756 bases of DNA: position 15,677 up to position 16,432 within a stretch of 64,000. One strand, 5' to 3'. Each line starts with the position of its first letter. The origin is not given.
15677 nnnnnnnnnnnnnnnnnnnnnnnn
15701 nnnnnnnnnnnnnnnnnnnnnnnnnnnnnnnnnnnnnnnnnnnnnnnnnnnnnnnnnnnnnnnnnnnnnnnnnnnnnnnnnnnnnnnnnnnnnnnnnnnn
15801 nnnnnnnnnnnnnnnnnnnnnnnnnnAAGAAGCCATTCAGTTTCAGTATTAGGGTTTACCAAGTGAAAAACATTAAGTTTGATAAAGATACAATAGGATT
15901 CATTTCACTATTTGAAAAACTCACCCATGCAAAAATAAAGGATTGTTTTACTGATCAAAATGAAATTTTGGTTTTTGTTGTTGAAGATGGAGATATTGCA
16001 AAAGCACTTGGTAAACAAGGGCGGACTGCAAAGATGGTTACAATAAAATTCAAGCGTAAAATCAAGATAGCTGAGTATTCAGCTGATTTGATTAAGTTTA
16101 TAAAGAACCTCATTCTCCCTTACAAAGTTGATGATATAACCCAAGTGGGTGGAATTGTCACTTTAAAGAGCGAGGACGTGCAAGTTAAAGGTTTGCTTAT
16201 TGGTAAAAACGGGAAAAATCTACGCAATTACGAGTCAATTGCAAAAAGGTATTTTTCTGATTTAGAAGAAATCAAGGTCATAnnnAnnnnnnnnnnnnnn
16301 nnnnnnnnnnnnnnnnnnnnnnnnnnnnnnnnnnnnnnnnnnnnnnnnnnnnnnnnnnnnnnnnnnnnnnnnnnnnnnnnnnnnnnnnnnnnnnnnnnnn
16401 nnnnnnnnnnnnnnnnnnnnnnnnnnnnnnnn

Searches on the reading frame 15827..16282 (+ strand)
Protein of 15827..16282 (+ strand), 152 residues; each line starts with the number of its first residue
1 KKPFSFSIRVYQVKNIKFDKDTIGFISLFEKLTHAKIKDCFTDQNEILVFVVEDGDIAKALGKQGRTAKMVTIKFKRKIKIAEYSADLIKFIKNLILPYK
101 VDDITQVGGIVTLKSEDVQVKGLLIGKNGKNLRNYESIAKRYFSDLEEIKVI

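Call 77: search_protein_families(library=pfam, proteins=[window:15827-16282:+], max_evalue=0.01)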
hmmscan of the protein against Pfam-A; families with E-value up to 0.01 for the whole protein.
window:15827-16282:+ (152 aa): 3 families
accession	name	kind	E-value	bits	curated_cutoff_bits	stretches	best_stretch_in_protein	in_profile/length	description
PF13184.12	KH_5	-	3.4e-11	43.5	27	1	46-104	3-67/69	NusA-like KH domain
PF07650.23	KH_2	-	2.6e-08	34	22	1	27-85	5-64/78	KH domain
PF13083.13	KH_KhpA-B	-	9.8e-05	22.6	32.1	0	36-69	19-52/73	KhpA/KhpB, KH domain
